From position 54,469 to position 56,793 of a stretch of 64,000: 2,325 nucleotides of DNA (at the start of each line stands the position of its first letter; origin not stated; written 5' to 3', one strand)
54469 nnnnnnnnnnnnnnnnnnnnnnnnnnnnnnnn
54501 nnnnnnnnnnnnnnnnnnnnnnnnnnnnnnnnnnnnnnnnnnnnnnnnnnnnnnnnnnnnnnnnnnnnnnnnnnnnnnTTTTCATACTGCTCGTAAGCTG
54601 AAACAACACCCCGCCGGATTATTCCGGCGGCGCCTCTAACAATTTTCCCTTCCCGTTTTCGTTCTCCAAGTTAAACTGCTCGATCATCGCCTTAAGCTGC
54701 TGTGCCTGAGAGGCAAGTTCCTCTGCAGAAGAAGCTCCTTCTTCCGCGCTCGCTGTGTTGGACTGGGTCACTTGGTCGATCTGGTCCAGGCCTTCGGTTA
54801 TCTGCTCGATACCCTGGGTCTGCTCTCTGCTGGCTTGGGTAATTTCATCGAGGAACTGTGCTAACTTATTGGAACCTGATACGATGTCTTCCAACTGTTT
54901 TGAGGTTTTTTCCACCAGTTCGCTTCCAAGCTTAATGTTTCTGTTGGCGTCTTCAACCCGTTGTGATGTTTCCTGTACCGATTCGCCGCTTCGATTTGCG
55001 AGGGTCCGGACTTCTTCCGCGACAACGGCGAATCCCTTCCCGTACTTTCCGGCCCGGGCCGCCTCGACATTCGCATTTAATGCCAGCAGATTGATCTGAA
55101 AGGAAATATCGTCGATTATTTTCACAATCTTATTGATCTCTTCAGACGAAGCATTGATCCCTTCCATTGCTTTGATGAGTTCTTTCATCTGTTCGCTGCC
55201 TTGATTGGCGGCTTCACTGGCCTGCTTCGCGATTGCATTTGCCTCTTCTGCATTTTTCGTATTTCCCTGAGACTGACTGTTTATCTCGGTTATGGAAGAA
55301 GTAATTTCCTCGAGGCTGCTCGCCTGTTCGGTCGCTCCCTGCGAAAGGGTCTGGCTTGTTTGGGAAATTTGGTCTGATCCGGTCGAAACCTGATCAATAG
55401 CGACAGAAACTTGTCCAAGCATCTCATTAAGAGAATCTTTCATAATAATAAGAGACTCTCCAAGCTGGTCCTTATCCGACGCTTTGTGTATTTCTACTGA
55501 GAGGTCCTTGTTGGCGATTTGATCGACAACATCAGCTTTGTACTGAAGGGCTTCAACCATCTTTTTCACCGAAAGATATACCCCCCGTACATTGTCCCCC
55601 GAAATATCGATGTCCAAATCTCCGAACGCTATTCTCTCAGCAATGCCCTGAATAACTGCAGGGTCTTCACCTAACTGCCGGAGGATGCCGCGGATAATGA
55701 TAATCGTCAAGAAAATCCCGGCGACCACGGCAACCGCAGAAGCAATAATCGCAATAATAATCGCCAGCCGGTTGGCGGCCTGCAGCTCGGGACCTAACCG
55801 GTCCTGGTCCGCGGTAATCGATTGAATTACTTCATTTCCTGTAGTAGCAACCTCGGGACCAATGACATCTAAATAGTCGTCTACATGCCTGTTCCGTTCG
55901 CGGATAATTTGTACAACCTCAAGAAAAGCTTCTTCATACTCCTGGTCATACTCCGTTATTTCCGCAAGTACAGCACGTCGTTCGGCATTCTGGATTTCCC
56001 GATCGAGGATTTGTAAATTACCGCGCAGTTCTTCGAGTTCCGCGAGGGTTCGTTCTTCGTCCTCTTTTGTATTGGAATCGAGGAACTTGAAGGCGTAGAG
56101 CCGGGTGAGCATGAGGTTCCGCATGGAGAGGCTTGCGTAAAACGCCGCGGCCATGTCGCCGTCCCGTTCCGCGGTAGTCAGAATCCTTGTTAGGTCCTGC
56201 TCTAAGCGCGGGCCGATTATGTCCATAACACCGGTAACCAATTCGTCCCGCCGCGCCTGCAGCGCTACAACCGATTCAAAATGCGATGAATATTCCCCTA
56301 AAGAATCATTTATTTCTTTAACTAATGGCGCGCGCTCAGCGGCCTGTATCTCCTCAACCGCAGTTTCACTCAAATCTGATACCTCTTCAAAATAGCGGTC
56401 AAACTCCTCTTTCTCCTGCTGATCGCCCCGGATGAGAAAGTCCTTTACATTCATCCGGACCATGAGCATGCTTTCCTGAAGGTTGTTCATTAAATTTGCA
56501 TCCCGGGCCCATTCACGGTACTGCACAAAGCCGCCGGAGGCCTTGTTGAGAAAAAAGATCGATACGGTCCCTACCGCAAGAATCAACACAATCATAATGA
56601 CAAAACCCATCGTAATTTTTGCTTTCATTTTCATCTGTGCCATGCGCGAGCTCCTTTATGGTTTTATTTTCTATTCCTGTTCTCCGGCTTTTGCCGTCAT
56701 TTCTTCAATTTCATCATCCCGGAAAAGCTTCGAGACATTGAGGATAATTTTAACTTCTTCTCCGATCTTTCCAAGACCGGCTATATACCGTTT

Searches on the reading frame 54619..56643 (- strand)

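Call 42: search_protein_families(library=ncbifam, proteins=[window:54619-56643:-], max_evalue=1e-20)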
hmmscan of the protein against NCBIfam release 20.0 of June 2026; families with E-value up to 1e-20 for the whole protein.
window:54619-56643:- (674 aa): 7 families
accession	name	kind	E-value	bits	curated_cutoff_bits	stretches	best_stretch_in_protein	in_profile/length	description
NF047851.1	MCPCitTducer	equivalog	1.7e-62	212.3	900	1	363-665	218-522/553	methyl-accepting chemotaxis citrate transducer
NF041847.1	transduc_aer2_vibrio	equivalog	5e-57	193.7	1200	1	359-662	452-757/804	aerotaxis transducer Aer2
NF011615.0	PRK15041.1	equivalog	5.8e-55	187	947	1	355-664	210-522/554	methyl-accepting chemotaxis protein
NF007309.0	PRK09793.1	equivalog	2.4e-54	185.2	903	1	356-663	208-517/533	methyl-accepting chemotaxis protein IV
NF011622.0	PRK15048.1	equivalog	3e-52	178.5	900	1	374-661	228-517/553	methyl-accepting chemotaxis protein II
NF050802.1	AspChtxCcaA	equivalog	3.3e-25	88.6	1300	0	468-561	538-630/700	aspartate chemotaxis receptor CcaA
NF058645.1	MCPCtpMPsAe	equivalog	3.2e-22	79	900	1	402-658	273-557/558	methyl-accepting chemotaxis protein CtpM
